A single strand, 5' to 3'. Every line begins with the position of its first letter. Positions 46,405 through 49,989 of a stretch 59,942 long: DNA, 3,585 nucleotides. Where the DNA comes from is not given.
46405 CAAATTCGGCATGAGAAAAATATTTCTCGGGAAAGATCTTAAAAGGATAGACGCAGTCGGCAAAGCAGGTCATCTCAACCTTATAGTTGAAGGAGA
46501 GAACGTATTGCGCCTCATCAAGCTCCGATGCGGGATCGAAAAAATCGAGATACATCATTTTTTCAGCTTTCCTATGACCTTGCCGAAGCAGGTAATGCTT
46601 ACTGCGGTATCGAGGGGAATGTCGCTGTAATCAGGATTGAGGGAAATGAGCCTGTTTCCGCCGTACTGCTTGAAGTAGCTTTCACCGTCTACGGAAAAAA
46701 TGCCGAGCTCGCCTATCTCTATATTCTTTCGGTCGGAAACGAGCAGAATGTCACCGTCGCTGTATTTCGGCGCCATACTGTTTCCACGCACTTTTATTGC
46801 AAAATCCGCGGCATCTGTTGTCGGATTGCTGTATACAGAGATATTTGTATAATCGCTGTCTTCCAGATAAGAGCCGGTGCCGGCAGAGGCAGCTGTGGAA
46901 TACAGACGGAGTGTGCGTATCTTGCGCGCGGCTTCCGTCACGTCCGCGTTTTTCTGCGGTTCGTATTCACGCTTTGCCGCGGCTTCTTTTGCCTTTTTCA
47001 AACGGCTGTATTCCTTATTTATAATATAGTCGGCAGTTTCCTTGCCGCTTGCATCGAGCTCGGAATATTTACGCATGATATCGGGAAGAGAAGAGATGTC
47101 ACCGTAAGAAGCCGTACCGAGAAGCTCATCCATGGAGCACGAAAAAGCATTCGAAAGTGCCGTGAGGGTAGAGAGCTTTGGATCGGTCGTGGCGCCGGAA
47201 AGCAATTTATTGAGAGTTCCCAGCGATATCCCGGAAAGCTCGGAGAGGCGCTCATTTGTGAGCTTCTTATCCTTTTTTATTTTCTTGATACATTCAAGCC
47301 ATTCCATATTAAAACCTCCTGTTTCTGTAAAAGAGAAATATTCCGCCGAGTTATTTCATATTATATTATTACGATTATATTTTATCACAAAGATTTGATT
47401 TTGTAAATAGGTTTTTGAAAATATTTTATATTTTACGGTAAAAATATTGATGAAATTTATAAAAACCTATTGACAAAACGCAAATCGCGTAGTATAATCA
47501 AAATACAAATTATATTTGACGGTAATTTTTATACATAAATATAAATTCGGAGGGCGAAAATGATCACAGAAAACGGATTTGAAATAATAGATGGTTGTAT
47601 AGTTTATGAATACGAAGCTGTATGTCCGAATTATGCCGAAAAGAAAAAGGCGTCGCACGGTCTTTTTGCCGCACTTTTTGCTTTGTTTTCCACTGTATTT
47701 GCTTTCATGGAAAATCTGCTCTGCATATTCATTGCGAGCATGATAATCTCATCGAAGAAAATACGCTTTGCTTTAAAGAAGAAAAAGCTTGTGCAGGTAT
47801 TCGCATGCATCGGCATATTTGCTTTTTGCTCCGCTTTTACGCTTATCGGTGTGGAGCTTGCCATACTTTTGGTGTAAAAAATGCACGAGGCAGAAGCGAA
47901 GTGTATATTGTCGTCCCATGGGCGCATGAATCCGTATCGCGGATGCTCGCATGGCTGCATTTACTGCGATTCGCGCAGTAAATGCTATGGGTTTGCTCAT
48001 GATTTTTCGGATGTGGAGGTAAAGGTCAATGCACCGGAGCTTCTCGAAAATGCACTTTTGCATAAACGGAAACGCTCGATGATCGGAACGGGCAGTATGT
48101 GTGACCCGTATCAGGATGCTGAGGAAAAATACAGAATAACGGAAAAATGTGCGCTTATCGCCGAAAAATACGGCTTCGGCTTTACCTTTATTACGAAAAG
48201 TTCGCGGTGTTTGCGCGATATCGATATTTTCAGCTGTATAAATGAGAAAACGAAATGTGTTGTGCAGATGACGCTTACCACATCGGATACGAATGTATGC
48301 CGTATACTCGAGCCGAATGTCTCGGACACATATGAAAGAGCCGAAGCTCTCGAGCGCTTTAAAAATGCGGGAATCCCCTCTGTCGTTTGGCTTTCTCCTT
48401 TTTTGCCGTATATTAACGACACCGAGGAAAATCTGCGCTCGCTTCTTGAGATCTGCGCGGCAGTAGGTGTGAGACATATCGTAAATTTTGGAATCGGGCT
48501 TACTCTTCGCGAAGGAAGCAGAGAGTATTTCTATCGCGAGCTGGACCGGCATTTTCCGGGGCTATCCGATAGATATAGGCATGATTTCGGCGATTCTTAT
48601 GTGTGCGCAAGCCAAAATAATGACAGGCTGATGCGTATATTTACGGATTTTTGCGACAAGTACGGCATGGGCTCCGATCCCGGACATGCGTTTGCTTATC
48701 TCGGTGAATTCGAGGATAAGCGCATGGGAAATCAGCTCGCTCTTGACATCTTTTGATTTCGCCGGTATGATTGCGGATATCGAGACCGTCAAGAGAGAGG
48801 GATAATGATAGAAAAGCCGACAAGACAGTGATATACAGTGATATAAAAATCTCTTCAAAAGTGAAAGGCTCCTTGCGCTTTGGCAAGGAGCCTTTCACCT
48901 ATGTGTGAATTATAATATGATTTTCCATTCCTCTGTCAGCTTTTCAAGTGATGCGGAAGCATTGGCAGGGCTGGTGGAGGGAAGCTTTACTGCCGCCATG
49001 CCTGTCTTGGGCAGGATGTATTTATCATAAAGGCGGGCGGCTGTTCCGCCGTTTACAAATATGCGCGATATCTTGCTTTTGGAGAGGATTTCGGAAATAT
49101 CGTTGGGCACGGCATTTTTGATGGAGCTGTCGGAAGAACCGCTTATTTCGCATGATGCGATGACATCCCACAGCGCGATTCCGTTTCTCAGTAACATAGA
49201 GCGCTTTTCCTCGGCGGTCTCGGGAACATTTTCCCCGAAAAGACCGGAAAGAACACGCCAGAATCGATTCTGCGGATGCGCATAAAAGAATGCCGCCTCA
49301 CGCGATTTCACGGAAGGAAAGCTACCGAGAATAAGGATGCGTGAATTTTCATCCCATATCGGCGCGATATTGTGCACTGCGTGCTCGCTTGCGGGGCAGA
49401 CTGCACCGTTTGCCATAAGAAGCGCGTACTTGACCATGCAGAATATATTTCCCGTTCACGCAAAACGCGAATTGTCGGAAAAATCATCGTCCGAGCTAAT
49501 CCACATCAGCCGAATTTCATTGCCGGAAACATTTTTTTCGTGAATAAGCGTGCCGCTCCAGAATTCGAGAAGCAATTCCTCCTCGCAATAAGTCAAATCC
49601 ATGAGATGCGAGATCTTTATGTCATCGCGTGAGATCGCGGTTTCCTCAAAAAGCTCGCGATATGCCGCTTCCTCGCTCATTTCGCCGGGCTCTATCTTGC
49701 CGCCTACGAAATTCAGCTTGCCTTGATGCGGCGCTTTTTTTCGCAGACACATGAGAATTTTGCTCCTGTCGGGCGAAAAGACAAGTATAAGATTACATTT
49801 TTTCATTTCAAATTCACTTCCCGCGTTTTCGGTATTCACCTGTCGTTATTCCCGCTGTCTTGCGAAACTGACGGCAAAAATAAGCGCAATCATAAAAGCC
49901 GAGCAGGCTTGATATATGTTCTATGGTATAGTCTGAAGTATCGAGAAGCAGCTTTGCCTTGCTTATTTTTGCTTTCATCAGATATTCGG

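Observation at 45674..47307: Autocleavable XRE-S24 repressor translationally coupled to a minimal ABC-type ATPase: candidate damage- or phage-triggered two-gene module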

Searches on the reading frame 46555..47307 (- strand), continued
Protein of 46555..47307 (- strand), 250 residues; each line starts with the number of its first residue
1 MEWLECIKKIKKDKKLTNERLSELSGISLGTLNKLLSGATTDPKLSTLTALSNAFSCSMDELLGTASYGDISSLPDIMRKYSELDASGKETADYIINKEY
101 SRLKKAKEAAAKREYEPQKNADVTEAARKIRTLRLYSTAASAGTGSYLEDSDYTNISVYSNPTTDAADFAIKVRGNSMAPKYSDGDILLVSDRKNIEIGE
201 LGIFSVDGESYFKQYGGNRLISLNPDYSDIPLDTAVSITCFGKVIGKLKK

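Call 22: find_related_loci(query=A2, collection=metagenome_contigs, flank=4000)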
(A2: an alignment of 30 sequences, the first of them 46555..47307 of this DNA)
Query A2 (250 aa) in metagenome_contigs; peptide patterns used: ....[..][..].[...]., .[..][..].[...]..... (x = any residue, [..] = any of these).
426 stretches matched a pattern; 223 encode a relative of the query (tblastn E <= 1e-3); the best 80 are kept; 80 distinct loci.
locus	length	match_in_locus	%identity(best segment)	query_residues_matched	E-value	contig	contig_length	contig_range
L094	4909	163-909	90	1-250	9e-148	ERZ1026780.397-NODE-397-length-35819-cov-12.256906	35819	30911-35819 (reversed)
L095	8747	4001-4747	88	1-250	1e-146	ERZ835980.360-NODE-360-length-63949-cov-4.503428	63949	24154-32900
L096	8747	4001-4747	88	1-250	1e-145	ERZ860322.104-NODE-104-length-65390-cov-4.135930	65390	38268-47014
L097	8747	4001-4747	88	1-250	4e-145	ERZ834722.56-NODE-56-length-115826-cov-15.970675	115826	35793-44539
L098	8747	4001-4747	88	1-250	4e-145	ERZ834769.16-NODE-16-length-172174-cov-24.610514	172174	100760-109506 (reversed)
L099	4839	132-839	57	1-250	1e-88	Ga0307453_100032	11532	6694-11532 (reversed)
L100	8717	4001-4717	59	1-250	3e-87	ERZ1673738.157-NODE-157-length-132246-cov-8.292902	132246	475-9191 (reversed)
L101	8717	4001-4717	59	1-250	3e-87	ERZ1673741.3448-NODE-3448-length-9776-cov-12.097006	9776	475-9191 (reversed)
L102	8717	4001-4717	57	1-250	2e-86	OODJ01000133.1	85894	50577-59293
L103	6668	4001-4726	60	1-250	6e-86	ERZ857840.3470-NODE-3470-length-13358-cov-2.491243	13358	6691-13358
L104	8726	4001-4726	60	1-250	6e-86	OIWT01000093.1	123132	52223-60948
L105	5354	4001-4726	58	1-250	9e-83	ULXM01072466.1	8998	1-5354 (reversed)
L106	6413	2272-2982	54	1-250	1e-82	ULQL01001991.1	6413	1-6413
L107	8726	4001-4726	55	1-250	8e-82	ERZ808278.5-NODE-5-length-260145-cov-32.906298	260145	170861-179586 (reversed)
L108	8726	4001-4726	58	1-250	1e-81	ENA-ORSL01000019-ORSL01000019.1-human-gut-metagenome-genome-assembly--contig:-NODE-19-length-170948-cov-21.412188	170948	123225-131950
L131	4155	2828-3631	42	1-250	1e-61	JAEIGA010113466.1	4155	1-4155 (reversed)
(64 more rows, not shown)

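Call 45: find_encoding_contigs(protein=window:46555-47307:-, flank=10000, max_places=2)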
Protein window:46555-47307:- (250 aa): 8 contigs read that carry it; 2 places shown.
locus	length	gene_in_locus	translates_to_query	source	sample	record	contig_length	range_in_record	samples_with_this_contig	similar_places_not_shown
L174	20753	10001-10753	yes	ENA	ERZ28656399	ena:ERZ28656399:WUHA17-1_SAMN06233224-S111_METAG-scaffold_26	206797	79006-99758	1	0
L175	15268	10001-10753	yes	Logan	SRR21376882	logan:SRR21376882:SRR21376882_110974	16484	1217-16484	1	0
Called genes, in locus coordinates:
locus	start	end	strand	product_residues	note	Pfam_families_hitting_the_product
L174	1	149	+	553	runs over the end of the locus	PF13476:AAA_23 (faint), PF00005:ABC_tran, PF02463:SMC_N (faint), PF13304:AAA_21 (faint), PF13401:AAA_22 (weak), PF00005:ABC_tran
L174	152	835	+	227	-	PF07155:ECF-ribofla_trS, PF12822:ECF_trnsprt (weak)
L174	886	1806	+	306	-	PF00126:HTH_1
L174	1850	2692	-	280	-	PF02739:5_3_exonuc_N, PF01367:5_3_exonuc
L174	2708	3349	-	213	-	PF00440:TetR_N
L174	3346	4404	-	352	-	PF13238:AAA_18, PF00583:Acetyltransf_1, PF13302:Acetyltransf_3, PF13523:Acetyltransf_8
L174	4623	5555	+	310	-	PF00291:PALP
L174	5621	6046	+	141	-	PF02082:Rrf2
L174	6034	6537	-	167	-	-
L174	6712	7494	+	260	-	PF02311:AraC_binding, PF00165:HTH_AraC (faint), PF12833:HTH_18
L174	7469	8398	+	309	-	PF00293:NUDIX, PF03167:UDG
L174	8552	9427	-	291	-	PF04055:Radical_SAM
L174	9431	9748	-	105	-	-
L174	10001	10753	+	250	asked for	PF01381:HTH_3, PF13443:HTH_26, PF00717:Peptidase_S24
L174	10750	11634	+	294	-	PF02463:SMC_N (faint), PF13304:AAA_21, PF13175:AAA_15 (weak)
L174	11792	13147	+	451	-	PF01120:Alpha_L_fucos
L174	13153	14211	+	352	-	PF14607:GxDLY, PF14606:Lipase_GDSL_3, PF13472:Lipase_GDSL_2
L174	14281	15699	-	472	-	PF02127:Peptidase_M18, PF05343:Peptidase_M42 (faint)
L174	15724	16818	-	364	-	PF01464:SLT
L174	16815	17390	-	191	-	PF01121:CoaE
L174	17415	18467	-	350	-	PF01300:Sua5_yciO_yrdC, PF03481:Sua5_C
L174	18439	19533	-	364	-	PF03462:PCRF, PF00472:RF-1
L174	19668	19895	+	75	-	-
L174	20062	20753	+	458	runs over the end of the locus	PF01266:DAO (faint), PF01946:Thi4 (weak), PF03486:HI0933_like (faint), PF07992:Pyr_redox_2 (faint), PF13738:Pyr_redox_3 (faint), PF21688:FAD-depend_C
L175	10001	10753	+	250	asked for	PF01381:HTH_3, PF13443:HTH_26, PF00717:Peptidase_S24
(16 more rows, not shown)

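Call 49: find_related_loci(query=A2, collection=viral_contigs, flank=4000)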
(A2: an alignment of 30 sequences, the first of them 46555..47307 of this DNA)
Query A2 (250 aa) in viral_contigs; peptide patterns used: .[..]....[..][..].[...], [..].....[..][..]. (x = any residue, [..] = any of these).
600 stretches matched a pattern (row limit reached: there are more); 289 encode a relative of the query (tblastn E <= 1e-3); the best 80 are kept; 80 distinct loci.
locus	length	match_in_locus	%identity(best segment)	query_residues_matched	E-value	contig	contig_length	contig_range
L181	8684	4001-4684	39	4-246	1e-46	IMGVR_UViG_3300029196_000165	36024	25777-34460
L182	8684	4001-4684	39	4-246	2e-46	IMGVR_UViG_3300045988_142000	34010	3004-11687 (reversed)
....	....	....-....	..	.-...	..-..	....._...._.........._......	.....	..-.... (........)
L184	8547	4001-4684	39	4-246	2e-46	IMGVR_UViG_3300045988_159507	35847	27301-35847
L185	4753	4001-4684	39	4-246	2e-46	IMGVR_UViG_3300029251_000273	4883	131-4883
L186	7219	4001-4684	39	4-246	4e-46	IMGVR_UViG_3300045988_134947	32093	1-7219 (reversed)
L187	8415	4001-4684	39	4-246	5e-46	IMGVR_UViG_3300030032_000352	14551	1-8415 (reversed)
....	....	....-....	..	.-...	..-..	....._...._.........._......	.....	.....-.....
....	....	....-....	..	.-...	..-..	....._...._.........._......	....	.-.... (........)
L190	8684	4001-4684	39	4-246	1e-44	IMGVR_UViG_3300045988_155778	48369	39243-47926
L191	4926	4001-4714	32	1-248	3e-35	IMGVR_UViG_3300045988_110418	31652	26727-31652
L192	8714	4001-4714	32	1-248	3e-35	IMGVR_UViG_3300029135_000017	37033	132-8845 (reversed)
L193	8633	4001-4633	33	43-248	2e-34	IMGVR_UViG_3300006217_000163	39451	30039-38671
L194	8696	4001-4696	32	5-246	2e-33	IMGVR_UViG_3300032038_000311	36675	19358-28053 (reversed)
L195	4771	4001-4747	34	7-246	7e-33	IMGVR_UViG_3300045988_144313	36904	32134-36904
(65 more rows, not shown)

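Call 53: search_protein_families(library=phrogs, proteins=[window:46555-47307:-], max_evalue=0.001)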
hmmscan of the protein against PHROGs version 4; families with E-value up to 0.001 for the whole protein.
window:46555-47307:- (250 aa): 9 families
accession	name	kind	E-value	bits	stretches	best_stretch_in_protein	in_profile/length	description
phrog_4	-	transcription regulation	5.7e-33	115.5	1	3-249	137-337/400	transcriptional repressor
phrog_6201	-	transcription regulation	7.8e-13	49.4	1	167-249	27-116/121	CI-like repressor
phrog_811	-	DNA, RNA and nucleotide metabolism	1.9e-11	44.7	1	127-247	6-131/140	UmuD-like protein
phrog_8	-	transcription regulation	1e-09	39.3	1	8-103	82-256/346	transcriptional regulator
phrog_5823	-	transcription regulation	1.4e-08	35.3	1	6-66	10-70/404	transcriptional regulator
phrog_3557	-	transcription regulation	1.7e-07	32.5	1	5-72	16-81/142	transcriptional regulator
phrog_8558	-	unknown function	5.5e-07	30.8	1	164-245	16-105/114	-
phrog_9425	-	transcription regulation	2.7e-06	28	1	3-57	8-62/72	transcriptional repressor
phrog_3949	-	transcription regulation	0.00044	21.3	1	1-86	14-96/161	transcriptional repressor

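Call 58: list_cluster_members(proteins=[P0125, P0122, P0002, P0003])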
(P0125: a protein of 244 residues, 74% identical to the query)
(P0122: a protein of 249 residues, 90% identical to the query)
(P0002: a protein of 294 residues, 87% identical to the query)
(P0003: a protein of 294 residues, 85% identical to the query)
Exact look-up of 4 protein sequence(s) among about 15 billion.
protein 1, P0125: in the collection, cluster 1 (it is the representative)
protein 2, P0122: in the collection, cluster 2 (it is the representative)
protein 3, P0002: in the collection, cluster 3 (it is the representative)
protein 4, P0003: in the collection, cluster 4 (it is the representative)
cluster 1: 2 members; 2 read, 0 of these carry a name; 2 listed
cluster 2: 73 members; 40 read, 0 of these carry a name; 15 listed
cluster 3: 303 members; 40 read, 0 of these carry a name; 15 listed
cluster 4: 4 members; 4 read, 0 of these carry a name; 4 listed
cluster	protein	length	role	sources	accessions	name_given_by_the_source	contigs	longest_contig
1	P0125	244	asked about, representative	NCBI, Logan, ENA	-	-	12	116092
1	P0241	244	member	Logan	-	-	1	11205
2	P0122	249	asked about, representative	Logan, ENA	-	-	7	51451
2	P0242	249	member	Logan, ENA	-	-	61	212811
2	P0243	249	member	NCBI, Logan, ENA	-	-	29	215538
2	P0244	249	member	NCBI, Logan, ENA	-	-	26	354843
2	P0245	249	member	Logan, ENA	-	-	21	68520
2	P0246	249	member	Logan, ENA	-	-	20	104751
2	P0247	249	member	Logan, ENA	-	-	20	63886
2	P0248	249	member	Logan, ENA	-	-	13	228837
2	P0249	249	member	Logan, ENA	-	-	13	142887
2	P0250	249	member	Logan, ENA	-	-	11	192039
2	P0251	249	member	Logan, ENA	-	-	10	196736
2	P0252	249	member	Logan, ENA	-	-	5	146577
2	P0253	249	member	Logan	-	-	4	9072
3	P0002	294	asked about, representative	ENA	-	-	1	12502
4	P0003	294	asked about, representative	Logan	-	-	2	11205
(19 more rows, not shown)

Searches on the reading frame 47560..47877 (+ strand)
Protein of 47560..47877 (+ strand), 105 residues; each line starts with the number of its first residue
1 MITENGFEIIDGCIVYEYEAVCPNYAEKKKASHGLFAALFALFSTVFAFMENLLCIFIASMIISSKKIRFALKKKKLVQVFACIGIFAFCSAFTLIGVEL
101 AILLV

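Call 40: search_protein_families(library=pfam, proteins=[window:47560-47877:+], max_evalue=0.01)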
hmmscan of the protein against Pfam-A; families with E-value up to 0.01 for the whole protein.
window:47560-47877:+ (105 aa): 0 families

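Call 46: search_protein_families(library=ncbifam, proteins=[window:47560-47877:+], max_evalue=0.001)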
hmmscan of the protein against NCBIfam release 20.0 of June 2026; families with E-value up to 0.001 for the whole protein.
window:47560-47877:+ (105 aa): 0 families

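Call 53: search_protein_families(library=phrogs, proteins=[window:47560-47877:+], max_evalue=0.001)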
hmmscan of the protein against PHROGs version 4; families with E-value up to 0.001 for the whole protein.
window:47560-47877:+ (105 aa): 0 families

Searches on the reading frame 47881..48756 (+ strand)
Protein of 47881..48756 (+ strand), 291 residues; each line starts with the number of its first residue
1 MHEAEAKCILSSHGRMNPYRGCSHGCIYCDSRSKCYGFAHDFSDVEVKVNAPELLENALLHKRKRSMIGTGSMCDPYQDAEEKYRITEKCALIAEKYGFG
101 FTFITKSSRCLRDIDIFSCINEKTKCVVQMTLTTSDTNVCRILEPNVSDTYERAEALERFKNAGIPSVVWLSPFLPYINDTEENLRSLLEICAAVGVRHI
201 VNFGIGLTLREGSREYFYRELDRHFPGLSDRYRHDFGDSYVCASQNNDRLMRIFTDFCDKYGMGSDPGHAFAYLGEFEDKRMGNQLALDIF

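Call 40: search_protein_families(library=pfam, proteins=[window:47881-48756:+], max_evalue=0.01)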
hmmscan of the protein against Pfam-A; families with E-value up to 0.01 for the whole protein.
window:47881-48756:+ (291 aa): 2 families
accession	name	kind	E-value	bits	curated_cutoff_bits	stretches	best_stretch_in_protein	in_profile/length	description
PF04055.27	Radical_SAM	-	3.2e-11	44.1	29.5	1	16-186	1-163/166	Radical SAM superfamily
PF08902.16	DUF1848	-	0.005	17.1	30.5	0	100-170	50-116/262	Domain of unknown function (DUF1848)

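Call 46: search_protein_families(library=ncbifam, proteins=[window:47881-48756:+], max_evalue=0.001)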
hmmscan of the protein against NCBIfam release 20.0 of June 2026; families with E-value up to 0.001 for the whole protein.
window:47881-48756:+ (291 aa): 4 families
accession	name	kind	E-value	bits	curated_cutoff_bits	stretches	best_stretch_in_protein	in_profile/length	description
NF038135.1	rSAM_Rv2578c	equivalog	2.6e-41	141.7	430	1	16-263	64-316/317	Rv2578c family radical SAM protein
NF033668.1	rSAM_PA0069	hypoth_equivalog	2.5e-40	138.5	360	1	15-226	60-273/348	PA0069 family radical SAM protein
NF038136.1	rSAM_Rv_intein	exception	3.1e-38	132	700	1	40-245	350-556/574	intein-containing Rv2578c family radical SAM protein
TIGR04470.1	rSAM_mob_pairB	equivalog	9.5e-17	61.3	410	1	16-195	22-196/285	radical SAM mobile pair protein B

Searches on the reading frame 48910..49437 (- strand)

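Call 40: search_protein_families(library=pfam, proteins=[window:48910-49437:-], max_evalue=0.01)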
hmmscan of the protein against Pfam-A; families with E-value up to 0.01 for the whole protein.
window:48910-49437:- (175 aa): 1 family
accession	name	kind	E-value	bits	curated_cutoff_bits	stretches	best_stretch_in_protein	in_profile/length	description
PF03167.25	UDG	-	3.2e-11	43.9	24.3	1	29-168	5-131/141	Uracil DNA glycosylase superfamily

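Call 46: search_protein_families(library=ncbifam, proteins=[window:48910-49437:-], max_evalue=0.001)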
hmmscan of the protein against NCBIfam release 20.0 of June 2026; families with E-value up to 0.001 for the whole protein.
window:48910-49437:- (175 aa): 2 families
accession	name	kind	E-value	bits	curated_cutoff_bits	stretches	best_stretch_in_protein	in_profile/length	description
TIGR04274.1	hypoxanDNAglyco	equivalog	8.3e-42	142.8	80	1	24-171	2-150/150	DNA-deoxyinosine glycosylase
NF007570.0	PRK10201.1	equivalog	0.00011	21.9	144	1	26-87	4-66/168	G/U mismatch-specific DNA glycosylase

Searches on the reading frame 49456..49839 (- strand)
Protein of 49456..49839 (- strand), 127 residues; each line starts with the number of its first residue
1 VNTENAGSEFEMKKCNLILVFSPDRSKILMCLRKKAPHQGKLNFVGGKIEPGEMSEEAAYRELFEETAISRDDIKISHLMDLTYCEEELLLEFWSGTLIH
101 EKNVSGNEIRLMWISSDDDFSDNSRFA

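Call 46: search_protein_families(library=ncbifam, proteins=[window:49456-49839:-], max_evalue=0.001)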
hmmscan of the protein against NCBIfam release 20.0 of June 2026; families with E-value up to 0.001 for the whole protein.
window:49456-49839:- (127 aa): 10 families
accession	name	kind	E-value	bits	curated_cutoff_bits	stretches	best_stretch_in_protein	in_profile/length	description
NF006530.0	PRK08999.1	equivalog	9.2e-12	44.6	245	1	22-117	14-110/315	Nudix family hydrolase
NF008044.0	PRK10776.1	equivalog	8.4e-10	38.6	148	1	25-116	15-107/130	8-oxo-dGTP diphosphatase MutT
TIGR00586.1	mutt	equivalog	2.7e-09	37.1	97.9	1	24-94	15-86/129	8-oxo-dGTP diphosphatase MutT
TIGR02705.1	nudix_YtkD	equivalog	4.3e-07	29.6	154.4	1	39-72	45-77/156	RNA deprotection pyrophosphohydrolase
NF007834.0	PRK10546.1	equivalog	6.4e-07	29.3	156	1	24-116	13-106/135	pyrimidine (deoxy)nucleoside triphosphate diphosphatase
NF001934.0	PRK00714.1-1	equivalog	2e-06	27.4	241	1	35-77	26-68/176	RNA pyrophosphohydrolase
NF006961.0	PRK09438.1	equivalog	3.3e-06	26.6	103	1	14-84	9-75/151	dihydroneopterin triphosphate diphosphatase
NF008736.0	PRK11762.1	equivalog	8.7e-05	22.1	169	1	37-78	71-112/186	ADP compounds hydrolase NudE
NF001937.0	PRK00714.1-4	equivalog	0.00051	19.7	139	1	16-76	10-67/161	RNA pyrophosphohydrolase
NF001935.0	PRK00714.1-2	equivalog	0.0008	18.9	259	1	39-76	30-67/183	RNA pyrophosphohydrolase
